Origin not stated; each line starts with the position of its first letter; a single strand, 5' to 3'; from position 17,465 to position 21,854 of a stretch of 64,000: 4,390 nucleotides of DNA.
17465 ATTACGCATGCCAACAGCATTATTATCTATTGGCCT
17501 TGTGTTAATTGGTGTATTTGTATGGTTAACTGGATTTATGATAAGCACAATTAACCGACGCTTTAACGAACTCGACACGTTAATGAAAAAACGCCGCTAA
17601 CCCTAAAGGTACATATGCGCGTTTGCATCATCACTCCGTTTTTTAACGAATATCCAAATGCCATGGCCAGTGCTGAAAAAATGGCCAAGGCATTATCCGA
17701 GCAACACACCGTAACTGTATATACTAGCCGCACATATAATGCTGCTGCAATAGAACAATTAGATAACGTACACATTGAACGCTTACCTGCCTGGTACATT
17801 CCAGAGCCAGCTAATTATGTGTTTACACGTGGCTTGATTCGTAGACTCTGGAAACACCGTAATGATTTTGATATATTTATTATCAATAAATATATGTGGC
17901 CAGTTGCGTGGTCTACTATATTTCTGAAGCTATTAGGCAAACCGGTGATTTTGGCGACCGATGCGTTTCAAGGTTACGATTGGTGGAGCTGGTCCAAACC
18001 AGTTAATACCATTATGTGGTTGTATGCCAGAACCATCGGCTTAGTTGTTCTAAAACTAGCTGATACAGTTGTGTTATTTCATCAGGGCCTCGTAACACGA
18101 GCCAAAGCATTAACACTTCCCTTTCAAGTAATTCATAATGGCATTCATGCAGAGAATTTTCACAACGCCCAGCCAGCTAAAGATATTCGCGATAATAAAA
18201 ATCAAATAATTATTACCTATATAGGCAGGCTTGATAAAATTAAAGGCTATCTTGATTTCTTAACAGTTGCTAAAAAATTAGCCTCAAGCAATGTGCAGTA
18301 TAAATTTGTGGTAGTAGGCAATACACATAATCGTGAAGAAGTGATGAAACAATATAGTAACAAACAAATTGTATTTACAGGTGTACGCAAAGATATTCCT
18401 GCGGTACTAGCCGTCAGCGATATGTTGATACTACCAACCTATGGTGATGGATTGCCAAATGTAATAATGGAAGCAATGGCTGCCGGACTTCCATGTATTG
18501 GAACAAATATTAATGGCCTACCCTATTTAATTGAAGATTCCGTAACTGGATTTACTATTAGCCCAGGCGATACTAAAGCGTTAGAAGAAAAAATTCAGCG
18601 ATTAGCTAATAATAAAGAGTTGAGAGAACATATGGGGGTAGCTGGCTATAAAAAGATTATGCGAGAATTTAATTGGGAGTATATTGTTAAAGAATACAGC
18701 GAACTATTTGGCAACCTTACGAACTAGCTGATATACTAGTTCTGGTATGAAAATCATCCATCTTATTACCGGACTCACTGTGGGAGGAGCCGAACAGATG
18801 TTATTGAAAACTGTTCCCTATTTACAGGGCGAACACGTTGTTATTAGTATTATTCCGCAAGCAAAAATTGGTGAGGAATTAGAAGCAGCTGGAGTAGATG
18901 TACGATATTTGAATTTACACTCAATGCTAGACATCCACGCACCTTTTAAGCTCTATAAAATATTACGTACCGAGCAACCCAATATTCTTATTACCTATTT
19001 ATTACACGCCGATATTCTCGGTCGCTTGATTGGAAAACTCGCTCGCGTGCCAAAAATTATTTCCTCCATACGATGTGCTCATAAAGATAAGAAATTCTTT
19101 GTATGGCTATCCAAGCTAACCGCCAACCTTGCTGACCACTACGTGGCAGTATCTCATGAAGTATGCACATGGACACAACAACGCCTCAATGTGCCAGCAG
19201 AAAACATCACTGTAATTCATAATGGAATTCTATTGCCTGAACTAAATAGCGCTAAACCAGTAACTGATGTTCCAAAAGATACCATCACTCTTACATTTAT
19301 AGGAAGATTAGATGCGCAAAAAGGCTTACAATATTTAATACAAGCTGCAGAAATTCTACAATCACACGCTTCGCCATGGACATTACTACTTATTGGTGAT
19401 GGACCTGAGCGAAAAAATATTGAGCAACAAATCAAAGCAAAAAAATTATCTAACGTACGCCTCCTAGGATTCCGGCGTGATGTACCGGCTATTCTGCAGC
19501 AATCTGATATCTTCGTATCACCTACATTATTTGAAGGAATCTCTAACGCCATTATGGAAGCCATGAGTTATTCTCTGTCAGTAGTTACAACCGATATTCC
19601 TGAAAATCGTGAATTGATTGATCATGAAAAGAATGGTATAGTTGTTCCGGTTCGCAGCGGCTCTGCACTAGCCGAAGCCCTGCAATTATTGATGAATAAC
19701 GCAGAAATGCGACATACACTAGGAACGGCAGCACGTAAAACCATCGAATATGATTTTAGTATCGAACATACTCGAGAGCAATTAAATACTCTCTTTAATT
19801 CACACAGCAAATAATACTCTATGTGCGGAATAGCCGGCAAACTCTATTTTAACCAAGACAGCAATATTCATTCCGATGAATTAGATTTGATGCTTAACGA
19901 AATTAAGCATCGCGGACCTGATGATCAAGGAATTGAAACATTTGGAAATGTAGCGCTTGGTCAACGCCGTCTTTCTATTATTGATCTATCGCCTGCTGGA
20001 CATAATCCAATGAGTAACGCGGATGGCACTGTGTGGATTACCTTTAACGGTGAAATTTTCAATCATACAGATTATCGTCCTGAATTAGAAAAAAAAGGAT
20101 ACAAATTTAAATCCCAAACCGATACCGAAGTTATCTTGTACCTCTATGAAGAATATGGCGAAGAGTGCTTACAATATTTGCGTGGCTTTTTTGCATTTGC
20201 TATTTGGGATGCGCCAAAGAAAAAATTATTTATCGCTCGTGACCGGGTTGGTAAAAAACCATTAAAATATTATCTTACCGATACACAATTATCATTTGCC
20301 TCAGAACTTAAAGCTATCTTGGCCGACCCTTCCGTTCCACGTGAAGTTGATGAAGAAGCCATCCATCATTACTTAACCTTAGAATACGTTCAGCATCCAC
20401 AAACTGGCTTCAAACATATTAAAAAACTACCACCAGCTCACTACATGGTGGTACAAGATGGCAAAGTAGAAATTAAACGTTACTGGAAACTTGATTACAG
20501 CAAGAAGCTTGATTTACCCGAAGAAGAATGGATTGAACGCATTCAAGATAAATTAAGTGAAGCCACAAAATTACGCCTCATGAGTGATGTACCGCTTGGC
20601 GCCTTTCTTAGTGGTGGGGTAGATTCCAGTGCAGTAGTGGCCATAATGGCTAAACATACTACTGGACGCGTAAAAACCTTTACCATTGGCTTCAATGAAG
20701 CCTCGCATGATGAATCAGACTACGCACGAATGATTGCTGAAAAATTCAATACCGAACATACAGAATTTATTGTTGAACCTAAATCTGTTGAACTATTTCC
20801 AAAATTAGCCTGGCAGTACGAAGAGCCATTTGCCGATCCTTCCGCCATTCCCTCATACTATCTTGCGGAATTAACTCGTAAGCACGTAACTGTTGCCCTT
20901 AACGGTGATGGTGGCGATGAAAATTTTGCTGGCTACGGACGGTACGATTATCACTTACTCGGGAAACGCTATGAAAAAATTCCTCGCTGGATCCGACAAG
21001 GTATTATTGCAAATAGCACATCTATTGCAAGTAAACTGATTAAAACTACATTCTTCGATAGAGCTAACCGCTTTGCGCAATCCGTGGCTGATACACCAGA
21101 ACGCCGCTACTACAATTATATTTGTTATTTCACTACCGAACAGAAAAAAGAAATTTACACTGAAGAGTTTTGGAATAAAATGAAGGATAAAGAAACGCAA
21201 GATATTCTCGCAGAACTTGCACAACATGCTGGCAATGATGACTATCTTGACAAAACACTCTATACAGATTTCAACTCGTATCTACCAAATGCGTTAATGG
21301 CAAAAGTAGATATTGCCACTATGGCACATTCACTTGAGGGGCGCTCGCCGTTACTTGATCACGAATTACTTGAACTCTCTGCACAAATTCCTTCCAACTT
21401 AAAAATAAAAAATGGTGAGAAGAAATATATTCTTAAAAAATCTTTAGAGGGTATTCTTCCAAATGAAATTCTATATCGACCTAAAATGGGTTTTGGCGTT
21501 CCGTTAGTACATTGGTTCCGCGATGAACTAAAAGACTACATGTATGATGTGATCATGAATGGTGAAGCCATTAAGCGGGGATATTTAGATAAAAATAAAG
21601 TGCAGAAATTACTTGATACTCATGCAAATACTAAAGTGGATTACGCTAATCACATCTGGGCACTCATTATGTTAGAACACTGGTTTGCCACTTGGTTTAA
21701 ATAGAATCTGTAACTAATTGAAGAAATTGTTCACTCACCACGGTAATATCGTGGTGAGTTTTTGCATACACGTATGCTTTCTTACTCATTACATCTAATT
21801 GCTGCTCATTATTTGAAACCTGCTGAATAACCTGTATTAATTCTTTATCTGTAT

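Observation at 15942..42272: ~26 kb envelope-glycan locus combining a GDP-3,6-dideoxyhexose pathway, Arn-like lipid-linked sugar transfer, many GT-B enzymes and a Wzx flippase, but no recognisable initiating phosphoglycosyltransferase or Wzy/Wzz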

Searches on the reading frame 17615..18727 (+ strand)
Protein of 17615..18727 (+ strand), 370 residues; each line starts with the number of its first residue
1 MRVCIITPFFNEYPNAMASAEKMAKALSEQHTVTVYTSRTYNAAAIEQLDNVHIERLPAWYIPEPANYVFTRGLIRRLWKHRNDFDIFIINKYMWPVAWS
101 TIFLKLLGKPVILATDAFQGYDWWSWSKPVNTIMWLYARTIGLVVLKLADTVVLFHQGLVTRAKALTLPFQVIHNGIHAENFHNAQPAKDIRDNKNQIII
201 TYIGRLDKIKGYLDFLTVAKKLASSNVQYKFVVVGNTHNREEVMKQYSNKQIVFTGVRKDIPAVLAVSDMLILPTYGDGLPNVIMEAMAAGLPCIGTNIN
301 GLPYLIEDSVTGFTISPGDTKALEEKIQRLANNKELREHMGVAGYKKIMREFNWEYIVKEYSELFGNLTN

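Call 4: search_protein_families(library=pfam, proteins=[window:17615-18727:+], max_evalue=0.001)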
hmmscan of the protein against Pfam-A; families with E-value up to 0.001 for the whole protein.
window:17615-18727:+ (370 aa): 6 families
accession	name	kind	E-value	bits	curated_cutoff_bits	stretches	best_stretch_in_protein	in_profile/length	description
PF00534.26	Glycos_transf_1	-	1.4e-32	113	26.4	1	191-346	9-171/172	Glycosyl transferases group 1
PF13692.12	Glyco_trans_1_4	-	3.1e-31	109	27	1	199-333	3-142/142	Glycosyl transferases group 1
PF13439.12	Glyco_transf_4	-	1e-08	35.8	28.5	1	21-180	9-169/170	Glycosyltransferase Family 4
PF13579.12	Glyco_trans_4_4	-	1.3e-08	35.8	29.7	1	20-173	7-155/158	Glycosyl transferase 4-like domain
PF13524.12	Glyco_trans_1_2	-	8.8e-08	32.6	25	1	226-360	12-141/144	Glycosyl transferase-like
PF20706.3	GT4-conflict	-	4.4e-05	23.1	26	1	189-313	190-327/385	Family 4 Glycosyltransferase in conflict systems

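Call 72: search_protein_families(library=ncbifam, proteins=[window:17615-18727:+], max_evalue=0.00001)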
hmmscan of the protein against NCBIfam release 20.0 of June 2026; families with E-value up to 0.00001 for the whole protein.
window:17615-18727:+ (370 aa): 35 families (the best 25 are shown)
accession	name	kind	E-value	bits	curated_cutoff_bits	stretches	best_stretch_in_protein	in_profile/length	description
TIGR03088.1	stp2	hypoth_equivalog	1e-36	126.8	409.05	1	171-367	163-372/374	TIGR03088 family PEP-CTERM/XrtA system glycosyltransferase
TIGR03999.1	thiol_BshA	equivalog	2.6e-27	95.7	273.7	1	169-368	168-373/375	N-acetyl-alpha-D-glucosaminyl L-malate synthase BshA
NF047684.1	TeichurnBiosyTuaC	equivalog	1.9e-25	89.6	550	1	149-360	165-381/391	teichuronic acid biosynthesis protein TuaC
NF041876.1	EPS_EpsE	equivalog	5.4e-25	88.4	400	1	166-354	184-382/389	exopolysaccharide biosynthesis GT4 family glycosyltransferase EpsE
TIGR04157.1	glyco_rSAM_CFB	subfamily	2.9e-18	66.1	400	1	171-364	196-405/406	TIGR04157 family glycosyltransferase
TIGR02149.1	glgA_Coryne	subfamily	1.7e-17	63.6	302.4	1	171-365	172-387/391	glycogen synthase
NF050056.1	ProtGlycPglH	equivalog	2e-17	63.3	600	1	193-367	175-352/354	GalNAc-alpha-(1->4)-GalNAc-alpha-(1->3)-diNAcBac-PP-undecaprenol alpha-1,4-N-acetyl-D-galactosaminyltransferase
NF038298.1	EPS_HpsO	equivalog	4.6e-17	61.9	575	1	184-367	188-386/388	hormogonium polysaccharide biosynthesis glycosyltransferase HpsO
TIGR04063.1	stp3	hypoth_equivalog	1.2e-16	60.6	442.05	1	138-368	147-395/397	TIGR04063 family PEP-CTERM/XrtA system glycosyltransferase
NF038229.1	Glyco4_Geo_Pelo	equivalog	6.5e-16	58.3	400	1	144-368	105-336/338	GPMC system family 4 glycosyltransferase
NF046085.1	XrtY_assoc_Gly1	equivalog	4.1e-15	55.5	400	1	170-368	184-384/387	XrtY-associated glycosyltransferase XYAG1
NF038295.1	EPS_HpsP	equivalog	6.9e-15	54.9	550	1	163-365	176-384/388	hormogonium polysaccharide biosynthesis glycosyltransferase HpsP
NF053787.1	GlcN_PG_synth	equivalog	2.3e-14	53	480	1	176-367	172-358/361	N-acetylglucosaminyl phosphatidylglycerol synthase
TIGR03449.1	mycothiol_MshA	equivalog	2.9e-14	52.8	462.5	1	159-366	179-401/406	D-inositol-3-phosphate glycosyltransferase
NF007396.0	PRK09922.1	equivalog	1.6e-13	50.3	385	1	192-343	177-336/361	lipopolysaccharide 1,6-galactosyltransferase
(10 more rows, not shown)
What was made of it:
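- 17615..19814 (+): Two tandem GT4 (GT-B) glycosyltransferases, 370 and 355 aa, 32% identical to each other. Best NCBIfam hit is the stp2/XrtA-system GT, below cutoff (call 72).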

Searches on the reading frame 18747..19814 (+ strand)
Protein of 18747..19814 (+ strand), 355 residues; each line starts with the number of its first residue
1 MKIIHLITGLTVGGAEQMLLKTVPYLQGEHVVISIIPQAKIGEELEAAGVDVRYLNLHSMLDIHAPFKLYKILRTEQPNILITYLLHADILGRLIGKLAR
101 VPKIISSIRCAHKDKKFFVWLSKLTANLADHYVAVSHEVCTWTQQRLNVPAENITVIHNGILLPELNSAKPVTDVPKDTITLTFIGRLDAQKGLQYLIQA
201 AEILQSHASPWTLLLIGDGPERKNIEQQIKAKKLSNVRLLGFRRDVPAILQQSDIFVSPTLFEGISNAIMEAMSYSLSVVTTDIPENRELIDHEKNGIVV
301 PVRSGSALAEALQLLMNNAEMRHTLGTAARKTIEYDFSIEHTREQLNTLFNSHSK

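Call 4: search_protein_families(library=pfam, proteins=[window:18747-19814:+], max_evalue=0.001)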
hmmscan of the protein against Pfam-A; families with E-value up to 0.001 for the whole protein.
window:18747-19814:+ (355 aa): 6 families
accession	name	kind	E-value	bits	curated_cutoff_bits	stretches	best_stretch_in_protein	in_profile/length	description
PF13692.12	Glyco_trans_1_4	-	2.3e-36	125.6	27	1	181-318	3-142/142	Glycosyl transferases group 1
PF00534.26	Glycos_transf_1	-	2.4e-36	125.3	26.4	1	172-331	8-171/172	Glycosyl transferases group 1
PF13439.12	Glyco_transf_4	-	5.4e-15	56.3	28.5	1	12-161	1-166/170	Glycosyltransferase Family 4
PF13579.12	Glyco_trans_4_4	-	2e-09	38.4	29.7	1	15-160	3-158/158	Glycosyl transferase 4-like domain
PF20706.3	GT4-conflict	-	3.3e-06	26.8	26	1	126-280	144-309/385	Family 4 Glycosyltransferase in conflict systems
PF13524.12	Glyco_trans_1_2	-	5.1e-05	23.7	25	1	244-346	38-142/144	Glycosyl transferase-like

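Call 72: search_protein_families(library=ncbifam, proteins=[window:18747-19814:+], max_evalue=0.00001)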
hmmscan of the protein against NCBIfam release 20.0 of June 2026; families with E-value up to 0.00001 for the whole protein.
window:18747-19814:+ (355 aa): 31 families (the best 25 are shown)
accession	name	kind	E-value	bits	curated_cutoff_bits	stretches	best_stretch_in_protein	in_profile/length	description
TIGR03088.1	stp2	hypoth_equivalog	7.8e-57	193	409.05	1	2-351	3-371/374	TIGR03088 family PEP-CTERM/XrtA system glycosyltransferase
NF041876.1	EPS_EpsE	equivalog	3.3e-34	118.8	400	1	130-344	163-387/389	exopolysaccharide biosynthesis GT4 family glycosyltransferase EpsE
NF050063.1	ProtGlycPglJ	equivalog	1.7e-25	90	500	1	12-336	13-351/363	N-acetylgalactosamine-N,N'-diacetylbacillosaminyl-diphospho-undecaprenol 4-alpha-N-acetylgalactosaminyltransferase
NF050056.1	ProtGlycPglH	equivalog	1.7e-25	89.8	600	1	1-349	1-349/354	GalNAc-alpha-(1->4)-GalNAc-alpha-(1->3)-diNAcBac-PP-undecaprenol alpha-1,4-N-acetyl-D-galactosaminyltransferase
TIGR03999.1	thiol_BshA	equivalog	1.2e-24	87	273.7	1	123-351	139-371/375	N-acetyl-alpha-D-glucosaminyl L-malate synthase BshA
NF038229.1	Glyco4_Geo_Pelo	equivalog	7.1e-24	84.4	400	1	39-351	21-334/338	GPMC system family 4 glycosyltransferase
TIGR02149.1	glgA_Coryne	subfamily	6.7e-20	71.6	302.4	1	119-349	135-386/391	glycogen synthase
NF047684.1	TeichurnBiosyTuaC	equivalog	9.2e-20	70.9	550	1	170-351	210-387/391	teichuronic acid biosynthesis protein TuaC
TIGR04157.1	glyco_rSAM_CFB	subfamily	1.4e-19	70.4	400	1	123-349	164-405/406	TIGR04157 family glycosyltransferase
NF038295.1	EPS_HpsP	equivalog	4.9e-19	68.6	550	1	144-346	169-380/388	hormogonium polysaccharide biosynthesis glycosyltransferase HpsP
TIGR04005.1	wcaL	equivalog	2.8e-18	66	537.6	1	144-351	189-404/406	colanic acid biosynthesis glycosyltransferase WcaL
TIGR04063.1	stp3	hypoth_equivalog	9.7e-16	57.6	442.05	1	149-336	177-378/397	TIGR04063 family PEP-CTERM/XrtA system glycosyltransferase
NF046085.1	XrtY_assoc_Gly1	equivalog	2.6e-15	56.2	400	1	149-352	179-383/387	XrtY-associated glycosyltransferase XYAG1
NF007396.0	PRK09922.1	equivalog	1e-14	54.2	385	1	68-318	77-326/361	lipopolysaccharide 1,6-galactosyltransferase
TIGR03087.1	stp1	hypoth_equivalog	2.5e-13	49.9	316.65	1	117-351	161-395/397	TIGR03087 family PEP-CTERM/XrtA system glycosyltransferase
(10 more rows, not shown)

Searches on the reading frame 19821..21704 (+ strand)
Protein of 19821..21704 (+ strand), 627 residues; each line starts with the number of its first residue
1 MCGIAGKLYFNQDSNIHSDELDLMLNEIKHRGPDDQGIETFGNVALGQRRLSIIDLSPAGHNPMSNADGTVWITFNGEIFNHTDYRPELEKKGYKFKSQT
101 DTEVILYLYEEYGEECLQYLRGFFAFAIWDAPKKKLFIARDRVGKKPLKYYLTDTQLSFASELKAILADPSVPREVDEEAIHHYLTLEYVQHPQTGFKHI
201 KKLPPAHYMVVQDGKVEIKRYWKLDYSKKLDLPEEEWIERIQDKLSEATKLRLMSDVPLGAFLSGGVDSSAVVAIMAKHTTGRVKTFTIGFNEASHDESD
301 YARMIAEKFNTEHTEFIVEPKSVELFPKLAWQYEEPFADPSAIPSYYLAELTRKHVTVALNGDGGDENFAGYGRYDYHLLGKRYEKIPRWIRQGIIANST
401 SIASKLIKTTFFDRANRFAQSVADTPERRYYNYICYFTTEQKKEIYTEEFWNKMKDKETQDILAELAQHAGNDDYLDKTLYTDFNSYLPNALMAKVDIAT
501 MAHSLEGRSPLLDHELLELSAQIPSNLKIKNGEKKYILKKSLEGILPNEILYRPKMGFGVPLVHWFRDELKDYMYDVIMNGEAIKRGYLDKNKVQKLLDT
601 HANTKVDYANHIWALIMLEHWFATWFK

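Call 4: search_protein_families(library=pfam, proteins=[window:19821-21704:+], max_evalue=0.001)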
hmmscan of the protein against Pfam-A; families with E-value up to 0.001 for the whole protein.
window:19821-21704:+ (627 aa): 5 families
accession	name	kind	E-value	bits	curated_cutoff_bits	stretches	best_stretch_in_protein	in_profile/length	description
PF00733.27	Asn_synthase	-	6.4e-106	355.4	21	1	241-622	2-353/354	Asparagine synthase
PF13537.11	GATase_7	-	9.3e-44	148.8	25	1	49-168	2-123/123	Glutamine amidotransferase domain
PF13522.11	GATase_6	-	2.6e-40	137.9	27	1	33-162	1-130/130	Glutamine amidotransferase domain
PF06508.19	QueC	-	8e-05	22.7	22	1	262-316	5-58/210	Queuosine biosynthesis protein QueC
PF02540.23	NAD_synthase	-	0.00012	21.7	21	1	239-321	3-84/242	NAD synthase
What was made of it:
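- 19821..21704 (+): AsnB-type glutamine amidotransferase; probably amidates a uronic-acid sugar (inferred). Pfam Asn_synthase 355 bits plus GATase_7 (call 4).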

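Call 72: search_protein_families(library=ncbifam, proteins=[window:19821-21704:+], max_evalue=0.00001)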
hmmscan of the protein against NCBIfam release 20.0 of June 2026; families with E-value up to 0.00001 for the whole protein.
window:19821-21704:+ (627 aa): 9 families
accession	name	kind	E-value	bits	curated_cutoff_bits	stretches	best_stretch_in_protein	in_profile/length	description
TIGR03108.1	eps_aminotran_1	hypoth_equivalog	3.8e-199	663.4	816.9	1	1-621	1-624/628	XrtA/PEP-CTERM system amidotransferase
TIGR01536.1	asn_synth_AEB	equivalog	4.3e-152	507.7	267.1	1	2-558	1-517/517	asparagine synthase (glutamine-hydrolyzing)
TIGR03104.1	trio_amidotrans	equivalog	4.4e-138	461.1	570.1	2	1-376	1-384/589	N-acetylglutaminylglutamine amidotransferase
NF033535.1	lass_lactam_cya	exception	6.6e-95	319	525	2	1-387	1-395/668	lasso peptide isopeptide bond-forming cyclase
NF006949.0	PRK09431.1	equivalog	3.2e-92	309.9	499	3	1-168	1-167/554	asparagine synthase B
NF033561.1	macrolact_Ik_Al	subfamily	8.7e-17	60.9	300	1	138-621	95-554/561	albusnodin/ikarugamycin family macrolactam cyclase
TIGR01135.1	glmS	equivalog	6.5e-12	44.7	418.05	1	63-169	86-200/607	glutamine--fructose-6-phosphate transaminase (isomerizing)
NF001484.0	PRK00331.1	subfamily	1.6e-11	43.3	381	1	63-168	87-200/601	isomerizing glutamine--fructose-6-phosphate transaminase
TIGR01134.1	purF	equivalog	4.9e-09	36.1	350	1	68-181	93-214/432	amidophosphoribosyltransferase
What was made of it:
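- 19821..21704 (+): NCBIfam XrtA/PEP-CTERM amidotransferase 663 bits (cutoff 817) and asn_synth_AEB 508 bits (call 72).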
